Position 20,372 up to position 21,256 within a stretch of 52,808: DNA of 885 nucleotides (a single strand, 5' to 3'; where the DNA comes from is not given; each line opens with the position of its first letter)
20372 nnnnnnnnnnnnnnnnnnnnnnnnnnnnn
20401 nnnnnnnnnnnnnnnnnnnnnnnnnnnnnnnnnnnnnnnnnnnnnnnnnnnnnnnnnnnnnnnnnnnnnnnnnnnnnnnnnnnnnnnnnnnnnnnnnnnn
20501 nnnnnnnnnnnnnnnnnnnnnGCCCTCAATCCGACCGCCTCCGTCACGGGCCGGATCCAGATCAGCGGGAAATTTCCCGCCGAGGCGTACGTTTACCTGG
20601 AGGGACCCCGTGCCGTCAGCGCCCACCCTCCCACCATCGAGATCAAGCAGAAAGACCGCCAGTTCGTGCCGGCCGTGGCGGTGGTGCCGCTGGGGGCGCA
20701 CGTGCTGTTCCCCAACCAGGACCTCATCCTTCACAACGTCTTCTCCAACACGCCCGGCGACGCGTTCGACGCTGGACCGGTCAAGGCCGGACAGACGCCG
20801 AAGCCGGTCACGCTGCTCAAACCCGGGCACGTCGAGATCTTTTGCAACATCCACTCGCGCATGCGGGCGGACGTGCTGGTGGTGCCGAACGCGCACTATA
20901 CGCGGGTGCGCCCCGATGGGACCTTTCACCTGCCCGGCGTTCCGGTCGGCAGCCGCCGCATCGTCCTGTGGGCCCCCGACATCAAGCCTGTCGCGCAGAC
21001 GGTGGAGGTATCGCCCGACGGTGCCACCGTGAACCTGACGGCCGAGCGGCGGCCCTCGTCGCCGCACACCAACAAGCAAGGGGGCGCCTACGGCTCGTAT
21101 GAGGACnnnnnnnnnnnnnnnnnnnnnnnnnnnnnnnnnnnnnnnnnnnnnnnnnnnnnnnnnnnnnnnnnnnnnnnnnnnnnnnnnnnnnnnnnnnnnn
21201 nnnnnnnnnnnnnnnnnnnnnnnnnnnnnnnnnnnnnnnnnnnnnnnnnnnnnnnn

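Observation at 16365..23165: Periplasmic di-haem peroxidase, amicyanin-like cupredoxin and OM barrel translationally coupled to a receptor Ser/Thr kinase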

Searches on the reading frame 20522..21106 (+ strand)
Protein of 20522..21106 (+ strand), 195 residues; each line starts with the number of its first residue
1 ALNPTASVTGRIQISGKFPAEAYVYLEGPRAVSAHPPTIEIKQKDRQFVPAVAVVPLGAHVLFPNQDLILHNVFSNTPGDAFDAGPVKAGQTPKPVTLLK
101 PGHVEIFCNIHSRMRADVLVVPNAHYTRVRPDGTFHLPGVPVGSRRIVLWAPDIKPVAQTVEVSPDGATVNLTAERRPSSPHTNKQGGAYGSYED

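Call 62: find_related_loci(query=A6, collection=metagenome_contigs, flank=8000)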
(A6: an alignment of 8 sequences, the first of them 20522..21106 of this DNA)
Query A6 (195 aa) in metagenome_contigs; peptide patterns used: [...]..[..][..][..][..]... (x = any residue, [..] = any of these).
600 stretches matched a pattern (row limit reached: there are more); 547 encode a relative of the query (tblastn E <= 1e-3); the best 80 are kept; 80 distinct loci.
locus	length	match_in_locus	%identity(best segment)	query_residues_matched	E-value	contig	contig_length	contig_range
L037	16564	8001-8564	66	7-195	6e-81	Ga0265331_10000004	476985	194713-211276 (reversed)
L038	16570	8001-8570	64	6-194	8e-81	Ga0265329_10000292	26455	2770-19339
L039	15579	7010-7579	64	6-194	8e-81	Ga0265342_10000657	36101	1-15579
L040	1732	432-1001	62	6-195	2e-84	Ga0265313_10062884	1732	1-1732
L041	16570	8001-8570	62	6-195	4e-80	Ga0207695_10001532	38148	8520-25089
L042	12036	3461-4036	61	3-195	7e-80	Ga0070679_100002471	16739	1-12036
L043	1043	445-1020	62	4-195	3e-85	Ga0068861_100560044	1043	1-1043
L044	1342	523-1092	61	5-195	2e-83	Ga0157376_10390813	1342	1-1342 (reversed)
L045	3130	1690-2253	61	8-195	2e-78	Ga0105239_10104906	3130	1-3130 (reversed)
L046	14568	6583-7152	61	5-195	1e-77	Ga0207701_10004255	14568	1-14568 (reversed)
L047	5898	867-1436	61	5-195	1e-77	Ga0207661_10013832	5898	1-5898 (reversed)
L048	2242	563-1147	59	1-195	3e-79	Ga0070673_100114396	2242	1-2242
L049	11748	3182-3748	61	6-195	4e-77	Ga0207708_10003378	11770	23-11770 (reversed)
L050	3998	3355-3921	61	6-195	4e-77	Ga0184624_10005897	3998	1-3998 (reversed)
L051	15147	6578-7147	61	6-195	2e-76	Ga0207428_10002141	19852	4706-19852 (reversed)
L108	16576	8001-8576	42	8-190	1e-32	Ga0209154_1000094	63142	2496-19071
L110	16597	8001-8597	37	6-195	4e-32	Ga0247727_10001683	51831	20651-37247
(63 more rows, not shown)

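Call 67: search_protein_families(library=pfam, proteins=[L108:5499-6704:+, L108:6608-7885:+, L108:7647-8606:+, L108:8584-10614:+, L108:10994-12199:+, L110:5044-6516:+, L110:6513-7889:+, L110:7902-8606:+, L110:8593-10644:+, L110:10951-12363:+], max_evalue=0.01)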
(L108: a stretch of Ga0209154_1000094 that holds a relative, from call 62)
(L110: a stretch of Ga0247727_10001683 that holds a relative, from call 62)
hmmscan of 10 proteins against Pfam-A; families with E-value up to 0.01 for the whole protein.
L108:5499-6704:+ (401 aa): 10 families
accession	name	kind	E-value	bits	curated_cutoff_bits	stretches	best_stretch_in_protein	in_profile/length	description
PF07992.20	Pyr_redox_2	-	1.6e-48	166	26.1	1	14-294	2-282/291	Pyridine nucleotide-disulphide oxidoreductase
PF14721.12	AIF_C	-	4.5e-18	66.4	25.9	2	306-348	1-44/130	Apoptosis-inducing factor, mitochondrion-associated, C-term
PF00070.33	Pyr_redox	-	9.8e-12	45.7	22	1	148-218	1-70/82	Pyridine nucleotide-disulphide oxidoreductase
PF01266.30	DAO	-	2.4e-05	24.5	27.9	0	149-178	2-31/353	FAD dependent oxidoreductase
PF13450.12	NAD_binding_8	-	0.00024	21.8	21.9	0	151-186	1-36/68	NAD(P)-binding Rossmann-like domain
PF21791.3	MDHAR3-like_C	-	0.0022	18.6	27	1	320-372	1-55/88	Monodehydroascorbate reductase 3-like, C-terminal domain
PF13434.12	Lys_Orn_oxgnase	-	0.0032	17.1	21.3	0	97-198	139-238/339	L-lysine 6-monooxygenase/L-ornithine 5-monooxygenase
PF14759.12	Reductase_C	-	0.0034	18.3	25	0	322-389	1-68/85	Reductase C-terminal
PF13738.12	Pyr_redox_3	-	0.0071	16.1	30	0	97-276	117-304/305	Pyridine nucleotide-disulphide oxidoreductase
PF00291.31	PALP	-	0.0098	15.7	35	0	9-87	156-231/295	Pyridoxal-phosphate dependent enzyme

L108:6608-7885:+ (425 aa): 0 families

L108:7647-8606:+ (319 aa): 4 families
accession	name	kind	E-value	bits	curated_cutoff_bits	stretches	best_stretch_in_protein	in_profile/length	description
PF00127.26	Copper-bind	-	0.00018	22.3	21.2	1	155-237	3-98/99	Copper binding proteins, plastocyanin/azurin family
PF13620.12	CarboxypepD_reg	-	0.001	19.8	32.3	1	236-292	18-81/82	Carboxypeptidase regulatory-like domain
PF14686.12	fn3_3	-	0.0036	17.5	24.4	1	247-285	32-71/75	Polysaccharide lyase family 4, domain II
PF13473.12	Cupredoxin_1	-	0.0085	16.5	27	0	141-195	7-63/104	Cupredoxin-like domain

L108:8584-10614:+ (676 aa): 6 families
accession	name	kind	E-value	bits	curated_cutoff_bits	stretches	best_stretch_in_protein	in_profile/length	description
PF00069.31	Pkinase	-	1.3e-52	179.2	31.7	1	412-664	1-254/263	Protein kinase domain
PF07714.23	PK_Tyr_Ser-Thr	-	8.3e-34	117.5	23.1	1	413-663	2-250/258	Protein tyrosine and serine/threonine kinase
PF00672.30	HAMP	-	6.7e-14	52.4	25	1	315-366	1-52/53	HAMP domain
PF03109.22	ABC1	-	5e-07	29.5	22.9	1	484-569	141-225/244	ABC1 atypical kinase-like domain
PF01636.29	APH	-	6.6e-07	29.8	23.2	0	527-566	165-205/239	Phosphotransferase enzyme family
PF14531.12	Kinase-like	-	0.0094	15.7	25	0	498-556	132-190/289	Kinase-like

L108:10994-12199:+ (401 aa): 0 families

L110:5044-6516:+ (490 aa): 1 family
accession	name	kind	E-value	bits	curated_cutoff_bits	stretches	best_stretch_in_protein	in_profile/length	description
PF00067.27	p450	-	6.3e-36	124.6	22.8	1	62-466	1-441/462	Cytochrome P450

L110:6513-7889:+ (458 aa): 0 families

L110:7902-8606:+ (234 aa): 5 families
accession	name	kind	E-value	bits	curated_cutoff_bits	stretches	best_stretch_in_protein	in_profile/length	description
PF14686.12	fn3_3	-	5.5e-07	29.7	24.4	1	160-199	30-71/75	Polysaccharide lyase family 4, domain II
PF13620.12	CarboxypepD_reg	-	2.5e-06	28.2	32.3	1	150-199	19-73/82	Carboxypeptidase regulatory-like domain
PF09430.16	EMC7_beta-sandw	-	0.00094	19.8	26.6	1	158-183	22-47/122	ER membrane protein complex subunit 7, beta-sandwich domain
PF00127.26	Copper-bind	-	0.0014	19.4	21.2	0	80-152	13-98/99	Copper binding proteins, plastocyanin/azurin family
PF13473.12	Cupredoxin_1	-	0.0032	17.9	27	0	65-152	16-104/104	Cupredoxin-like domain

L110:8593-10644:+ (683 aa): 7 families
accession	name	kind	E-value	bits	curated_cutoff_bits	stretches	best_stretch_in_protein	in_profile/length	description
PF00069.31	Pkinase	-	1.6e-53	182.3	31.7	1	420-671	1-255/263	Protein kinase domain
PF07714.23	PK_Tyr_Ser-Thr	-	7.4e-33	114.4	23.1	1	422-670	3-251/258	Protein tyrosine and serine/threonine kinase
PF00672.30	HAMP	-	6.7e-17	62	25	1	316-367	1-52/53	HAMP domain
PF03109.22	ABC1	-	1.7e-05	24.6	22.9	1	495-568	144-216/244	ABC1 atypical kinase-like domain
PF14531.12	Kinase-like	-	8.6e-05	22.4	25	1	522-628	148-258/289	Kinase-like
PF01636.29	APH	-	9.5e-05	22.7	23.2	0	533-572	163-203/239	Phosphotransferase enzyme family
PF17667.7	Pkinase_fungal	-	0.0034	16.6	24.1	1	536-604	303-376/387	Fungal protein kinase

L110:10951-12363:+ (470 aa): 1 family
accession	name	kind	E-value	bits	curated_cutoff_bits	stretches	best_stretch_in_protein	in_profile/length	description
PF12679.13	ABC2_membrane_2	-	1.3e-07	31.6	27.2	1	281-470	72-283/283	ABC-2 family transporter protein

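Call 71: search_protein_families(library=pfam, proteins=[L108:6701-7858:-, L110:6573-8873:-], max_evalue=0.001)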
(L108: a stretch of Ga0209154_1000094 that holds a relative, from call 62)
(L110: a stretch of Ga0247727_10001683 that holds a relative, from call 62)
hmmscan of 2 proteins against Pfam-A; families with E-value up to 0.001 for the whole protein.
L108:6701-7858:- (385 aa): 0 families

L110:6573-8873:- (766 aa): 0 families

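Call 74: search_protein_families(library=pfam, proteins=[L108:6701-7858:-, L108:8584-9540:+, L110:8593-9540:+], max_evalue=5)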
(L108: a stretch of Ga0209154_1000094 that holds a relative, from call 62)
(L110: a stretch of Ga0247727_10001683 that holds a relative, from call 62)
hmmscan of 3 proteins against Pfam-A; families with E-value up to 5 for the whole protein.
L108:6701-7858:- (385 aa): 0 families

L108:8584-9540:+ (319 aa): 2 families
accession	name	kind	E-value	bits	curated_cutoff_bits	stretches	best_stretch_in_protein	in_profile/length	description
PF17203.10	sCache_3_2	-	0.011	16.3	28.4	1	91-127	34-70/140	Single cache domain 3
PF05228.19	CHASE4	-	0.027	15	26.2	1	108-204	46-136/140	CHASE4 domain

L110:8593-9540:+ (316 aa): 2 families
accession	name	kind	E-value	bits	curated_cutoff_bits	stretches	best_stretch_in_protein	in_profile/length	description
PF14827.12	dCache_3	-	0.032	14.3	25.7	1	51-226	7-182/239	Double sensory domain of two-component sensor kinase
PF02313.22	Fumarate_red_D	-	0.059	14.1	25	1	11-42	7-38/114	Fumarate reductase subunit D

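Call 78: search_dna_similar(query=window:20522-21106:+, collection=plasmids, mode=protein, max_evalue=0.001, max_rows=25)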
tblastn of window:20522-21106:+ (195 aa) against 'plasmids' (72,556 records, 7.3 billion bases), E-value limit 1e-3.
Records with a match: 19; places in all: 19; records where one place covers at least 80% of the query: 3.
Best place of each record, by identity: <60% 19.
By first word of the organism name: Caballeronia 9; Burkholderia 3; Novosphingobium 2; Indioceanicola 2; Comamonas 1; Paraburkholderia 1; Sinorhizobium 1.
By predicted mobility (MOB-suite, as given by PLSDB): non-mobilizable 15; conjugative 2; mobilizable 2.
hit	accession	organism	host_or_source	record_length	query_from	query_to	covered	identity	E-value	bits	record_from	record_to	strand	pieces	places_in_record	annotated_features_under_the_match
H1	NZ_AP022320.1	Burkholderia sp. THE68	Togo hemipterus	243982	11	168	81%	33.9%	9e-15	79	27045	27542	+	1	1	methylamine utilization protein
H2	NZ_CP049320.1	Caballeronia sp. SBC2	whole organism,soil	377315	14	178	85%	31.2%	7e-14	76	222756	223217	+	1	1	methylamine utilization protein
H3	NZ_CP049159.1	Caballeronia sp. SBC1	whole organism,soil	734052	14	178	85%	31.2%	7e-14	76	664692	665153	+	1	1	methylamine utilization protein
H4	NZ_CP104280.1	Comamonas aquatica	-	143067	3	150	76%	34.6%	8e-16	82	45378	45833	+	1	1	methylamine utilization protein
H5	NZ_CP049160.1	Caballeronia sp. SBC1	whole organism,soil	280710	11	165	79%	32.7%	3e-15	80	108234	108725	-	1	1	methylamine utilization protein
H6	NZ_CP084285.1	Caballeronia zhejiangensis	Anasa tristis,Cell culture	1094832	36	180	74%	34.0%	4e-13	74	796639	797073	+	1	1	none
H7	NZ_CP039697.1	Novosphingobium sp. EMRT-2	cell,freshwater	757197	34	177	74%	32.5%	2e-12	72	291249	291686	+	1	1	carboxypeptidase regulatory-like domain-containing protein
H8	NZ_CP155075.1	Paraburkholderia sp. PREW-6R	single cell,Phlox subulata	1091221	34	175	73%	32.7%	6e-12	71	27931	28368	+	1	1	none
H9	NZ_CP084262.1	Caballeronia sp. SL2Y3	Jalysus wickhami,Cell culture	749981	15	150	70%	33.8%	1e-12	73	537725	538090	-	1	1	methylamine utilization protein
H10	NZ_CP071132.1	Caballeronia sp. M1242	Homo sapiens,ETA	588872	15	150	70%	33.8%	1e-12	72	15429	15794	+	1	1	methylamine utilization protein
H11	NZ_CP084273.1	Caballeronia grimmiae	Leptoglossus zonatus,Cell culture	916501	41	186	75%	31.1%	4e-12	71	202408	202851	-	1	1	methylamine utilization protein | EAL domain-containing protein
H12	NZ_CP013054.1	Sinorhizobium americanum CCGM7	Phaseolus vulgaris,root nodules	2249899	38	169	68%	34.3%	7e-7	56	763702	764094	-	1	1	none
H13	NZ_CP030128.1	Indioceanicola profundi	sediment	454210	2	150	76%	30.2%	3e-7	57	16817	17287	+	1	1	hypothetical protein | napG: ferredoxin-type protein NapG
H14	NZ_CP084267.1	Caballeronia sp. Lep1P3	Leptoglossus zonatus,Cell culture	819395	41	168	66%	34.6%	2e-12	72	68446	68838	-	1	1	methylamine utilization protein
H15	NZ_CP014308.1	Burkholderia sp. PAMC 26561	single cell,lichen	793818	41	161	62%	34.9%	1e-13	75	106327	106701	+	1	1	methylamine utilization protein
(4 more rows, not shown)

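Call 79: get_annotated_region(hit=H1, flank=5000)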
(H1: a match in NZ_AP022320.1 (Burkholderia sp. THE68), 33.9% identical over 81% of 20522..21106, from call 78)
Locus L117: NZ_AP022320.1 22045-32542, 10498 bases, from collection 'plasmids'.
description: Burkholderia sp. THE68 plasmid BTHE68_p2, complete sequence
organism: Burkholderia sp. THE68 (NCBI taxid 758782)
taxonomy: Bacteria; Pseudomonadota; Betaproteobacteria; Burkholderiales; Burkholderiaceae; Burkholderia; Burkholderia sp. THE68
host: -; source: Togo hemipterus; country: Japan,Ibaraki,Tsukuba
typing (MOB-suite, as given by PLSDB): conjugative; relaxase MOBF; mating-pair formation MPF_T
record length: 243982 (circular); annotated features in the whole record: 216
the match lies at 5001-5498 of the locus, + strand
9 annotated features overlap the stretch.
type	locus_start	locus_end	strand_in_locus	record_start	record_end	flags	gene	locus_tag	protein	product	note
CDS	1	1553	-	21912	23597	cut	-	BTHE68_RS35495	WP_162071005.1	arylsulfatase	-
CDS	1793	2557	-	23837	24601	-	-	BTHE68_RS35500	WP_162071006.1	hypothetical protein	-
CDS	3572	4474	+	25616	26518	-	-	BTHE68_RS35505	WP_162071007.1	DUF3034 family protein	-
CDS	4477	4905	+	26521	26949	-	-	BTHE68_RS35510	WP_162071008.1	group 1 truncated hemoglobin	-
CDS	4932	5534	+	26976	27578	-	-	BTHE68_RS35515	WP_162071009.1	methylamine utilization protein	-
CDS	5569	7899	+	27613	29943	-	-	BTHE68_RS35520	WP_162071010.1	EAL domain-containing protein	-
CDS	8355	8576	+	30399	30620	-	-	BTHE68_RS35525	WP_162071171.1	helix-turn-helix domain-containing protein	-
CDS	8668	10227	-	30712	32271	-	-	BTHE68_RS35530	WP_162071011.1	ATP-binding protein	-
CDS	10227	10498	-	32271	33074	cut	-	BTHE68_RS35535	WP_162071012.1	alpha/beta hydrolase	-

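Call 80: get_annotated_region(hit=H4, flank=5000)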
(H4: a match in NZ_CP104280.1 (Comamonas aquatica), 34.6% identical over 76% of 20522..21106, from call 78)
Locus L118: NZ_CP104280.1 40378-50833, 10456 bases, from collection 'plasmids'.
description: Comamonas aquatica strain SCLZS63 plasmid p1_SCLZS63, complete sequence
organism: Comamonas aquatica (NCBI taxid 225991)
taxonomy: Bacteria; Pseudomonadota; Betaproteobacteria; Burkholderiales; Comamonadaceae; Comamonas; Comamonas aquatica
host: -; source: -; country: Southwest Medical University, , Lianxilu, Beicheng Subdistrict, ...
typing (MOB-suite, as given by PLSDB): non-mobilizable
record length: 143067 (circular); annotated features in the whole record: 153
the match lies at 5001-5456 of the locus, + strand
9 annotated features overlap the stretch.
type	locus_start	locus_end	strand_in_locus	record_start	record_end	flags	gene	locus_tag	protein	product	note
CDS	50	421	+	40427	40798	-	-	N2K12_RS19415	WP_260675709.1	hypothetical protein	-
CDS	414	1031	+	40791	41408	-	-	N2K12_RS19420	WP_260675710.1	hypothetical protein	-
CDS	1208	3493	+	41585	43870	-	-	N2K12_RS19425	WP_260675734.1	DEAD/DEAH box helicase family protein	-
CDS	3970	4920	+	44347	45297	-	-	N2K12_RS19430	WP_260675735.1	DUF4394 domain-containing protein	-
CDS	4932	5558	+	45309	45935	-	-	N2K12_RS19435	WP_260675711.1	methylamine utilization protein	-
CDS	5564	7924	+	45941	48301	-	-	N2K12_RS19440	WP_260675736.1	EAL domain-containing protein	-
CDS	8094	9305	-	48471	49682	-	pilV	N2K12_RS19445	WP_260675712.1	shufflon system plasmid conjugative transfer pilus tip adhesin PilV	-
CDS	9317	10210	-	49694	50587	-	-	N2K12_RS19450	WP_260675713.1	ATPase, T2SS/T4P/T4SS family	-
CDS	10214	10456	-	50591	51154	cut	-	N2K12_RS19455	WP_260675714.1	type 4 pilus major pilin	-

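Call 81: get_annotated_region(hit=H11, flank=5000)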
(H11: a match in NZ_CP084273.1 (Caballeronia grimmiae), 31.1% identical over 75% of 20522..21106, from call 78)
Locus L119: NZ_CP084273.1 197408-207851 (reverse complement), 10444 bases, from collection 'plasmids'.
description: Caballeronia grimmiae strain Lep1A1 plasmid p1, complete sequence
organism: Caballeronia grimmiae (NCBI taxid 1071679)
taxonomy: Bacteria; Pseudomonadota; Betaproteobacteria; Burkholderiales; Burkholderiaceae; Caballeronia; Caballeronia grimmiae
host: -; source: Leptoglossus zonatus,Cell culture; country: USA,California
typing (MOB-suite, as given by PLSDB): non-mobilizable
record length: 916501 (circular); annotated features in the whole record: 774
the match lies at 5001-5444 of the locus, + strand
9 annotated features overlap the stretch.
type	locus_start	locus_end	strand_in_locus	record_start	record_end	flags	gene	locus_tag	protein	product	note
CDS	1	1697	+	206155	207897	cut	-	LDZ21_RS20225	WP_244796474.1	DNA-binding protein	-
CDS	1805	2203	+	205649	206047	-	-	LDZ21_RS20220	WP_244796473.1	ester cyclase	GO:0030638 - polyketide metabolic process [Evidence IEA]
CDS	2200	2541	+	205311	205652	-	-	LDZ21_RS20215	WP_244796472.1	hypothetical protein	-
CDS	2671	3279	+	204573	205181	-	pssA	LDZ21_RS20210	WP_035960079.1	CDP-diacylglycerol--serine O-phosphatidyltransferase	GO:0008654 - phospholipid biosynthetic process [Evidence IEA]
CDS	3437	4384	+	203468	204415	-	-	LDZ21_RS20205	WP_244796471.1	DUF3034 family protein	-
CDS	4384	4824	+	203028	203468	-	-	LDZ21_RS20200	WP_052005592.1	group 1 truncated hemoglobin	-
CDS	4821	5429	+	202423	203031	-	-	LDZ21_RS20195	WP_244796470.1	methylamine utilization protein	-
CDS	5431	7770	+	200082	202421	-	-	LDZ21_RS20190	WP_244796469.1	EAL domain-containing protein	-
CDS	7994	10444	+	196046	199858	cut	-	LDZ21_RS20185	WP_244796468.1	hemagglutinin repeat-containing protein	-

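Call 82: get_annotated_region(hit=H7, flank=5000)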
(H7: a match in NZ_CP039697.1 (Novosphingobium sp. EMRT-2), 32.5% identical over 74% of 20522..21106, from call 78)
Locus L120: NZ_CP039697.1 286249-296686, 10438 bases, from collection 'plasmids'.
description: Novosphingobium sp. EMRT-2 plasmid pABRDHK22, complete sequence
organism: Novosphingobium sp. EMRT-2 (NCBI taxid 2571749)
taxonomy: Bacteria; Pseudomonadota; Alphaproteobacteria; Sphingomonadales; Sphingomonadaceae; Novosphingobium; Novosphingobium sp. EMRT-2
host: -; source: cell,freshwater; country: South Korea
typing (MOB-suite, as given by PLSDB): non-mobilizable
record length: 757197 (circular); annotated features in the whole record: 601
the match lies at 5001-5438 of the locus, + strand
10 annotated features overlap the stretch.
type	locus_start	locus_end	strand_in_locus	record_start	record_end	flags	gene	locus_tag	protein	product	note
CDS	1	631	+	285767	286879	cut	-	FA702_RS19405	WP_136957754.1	class II histone deacetylase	-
CDS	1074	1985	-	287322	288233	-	-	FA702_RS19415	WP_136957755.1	LysR family transcriptional regulator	-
CDS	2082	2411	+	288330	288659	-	-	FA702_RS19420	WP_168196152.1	nuclear transport factor 2 family protein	-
CDS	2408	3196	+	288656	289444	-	-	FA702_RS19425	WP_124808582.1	SDR family oxidoreductase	-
CDS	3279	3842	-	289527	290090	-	-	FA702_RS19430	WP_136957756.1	group 1 truncated hemoglobin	-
CDS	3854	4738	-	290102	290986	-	-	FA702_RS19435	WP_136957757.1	DUF3034 family protein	-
CDS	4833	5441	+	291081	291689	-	-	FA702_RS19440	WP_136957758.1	carboxypeptidase regulatory-like domain-containing protein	-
CDS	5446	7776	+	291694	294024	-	-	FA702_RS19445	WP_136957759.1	EAL domain-containing protein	-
CDS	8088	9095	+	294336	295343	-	-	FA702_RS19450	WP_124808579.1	LacI family DNA-binding transcriptional regulator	-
CDS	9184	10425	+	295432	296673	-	-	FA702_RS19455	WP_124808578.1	MFS transporter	GO:0055085 - transmembrane transport [Evidence IEA]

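Call 83: search_protein_families(library=pfam, proteins=[L117:3572-4474:+, L117:4477-4905:+, L117:4932-5534:+, L117:5569-7899:+, L118:3970-4920:+, L118:4932-5558:+, L118:5564-7924:+], max_evalue=0.01)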
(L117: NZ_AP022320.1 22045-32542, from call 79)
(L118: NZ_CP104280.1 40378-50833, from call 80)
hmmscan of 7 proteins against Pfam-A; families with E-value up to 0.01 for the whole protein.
L117:3572-4474:+ (300 aa): 1 family
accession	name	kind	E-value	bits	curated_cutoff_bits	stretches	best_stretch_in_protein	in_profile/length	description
PF11231.14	DUF3034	-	1.1e-106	356.6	25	1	43-297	1-255/255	Protein of unknown function (DUF3034)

L117:4477-4905:+ (142 aa): 1 family
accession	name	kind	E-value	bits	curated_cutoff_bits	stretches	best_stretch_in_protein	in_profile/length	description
PF01152.27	Bac_globin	-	2.2e-12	47.7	21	1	26-138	1-119/121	Bacterial-like globin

L117:4932-5534:+ (200 aa): 1 family
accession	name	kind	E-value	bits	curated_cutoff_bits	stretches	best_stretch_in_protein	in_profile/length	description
PF13620.12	CarboxypepD_reg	-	0.00032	21.4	32.3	0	140-195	28-80/82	Carboxypeptidase regulatory-like domain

L117:5569-7899:+ (776 aa): 5 families
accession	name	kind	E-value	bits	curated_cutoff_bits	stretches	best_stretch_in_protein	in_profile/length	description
PF00563.25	EAL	-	1.3e-77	260.8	31.3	1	519-752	3-236/236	EAL domain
PF00990.26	GGDEF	-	1.4e-47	161.9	23.8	1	342-495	1-157/161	Diguanylate cyclase, GGDEF domain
PF14827.12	dCache_3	-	1.4e-17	64.6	25.7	1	41-203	4-171/239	Double sensory domain of two-component sensor kinase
PF00672.30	HAMP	-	1.1e-15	58.2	25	1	281-333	1-53/53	HAMP domain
PF05228.19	CHASE4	-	0.0069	17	26.2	0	98-193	45-139/140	CHASE4 domain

L118:3970-4920:+ (316 aa): 2 families
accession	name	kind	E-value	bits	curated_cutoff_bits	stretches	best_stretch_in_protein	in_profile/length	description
PF14339.12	DUF4394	-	2.5e-68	230.3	29.6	1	68-313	2-230/230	Domain of unknown function (DUF4394)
PF21959.2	DUF6923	-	0.00039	20.7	27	0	97-148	135-185/234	Repeat of unknown function (DUF6923)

L118:4932-5558:+ (208 aa): 2 families
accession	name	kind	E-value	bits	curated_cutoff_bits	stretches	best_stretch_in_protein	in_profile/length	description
PF13620.12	CarboxypepD_reg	-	0.0014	19.4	32.3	0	146-180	22-60/82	Carboxypeptidase regulatory-like domain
PF13473.12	Cupredoxin_1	-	0.0021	18.5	27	1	62-103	22-63/104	Cupredoxin-like domain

L118:5564-7924:+ (786 aa): 4 families
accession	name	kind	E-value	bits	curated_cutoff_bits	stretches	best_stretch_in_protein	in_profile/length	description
PF00563.25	EAL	-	3.6e-75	252.8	31.3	1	529-762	3-236/236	EAL domain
PF00990.26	GGDEF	-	9.8e-35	120.1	23.8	1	352-505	1-157/161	Diguanylate cyclase, GGDEF domain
PF00672.30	HAMP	-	1e-12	48.6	25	1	292-341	3-51/53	HAMP domain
PF14827.12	dCache_3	-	1.5e-11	44.8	25.7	1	47-213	6-177/239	Double sensory domain of two-component sensor kinase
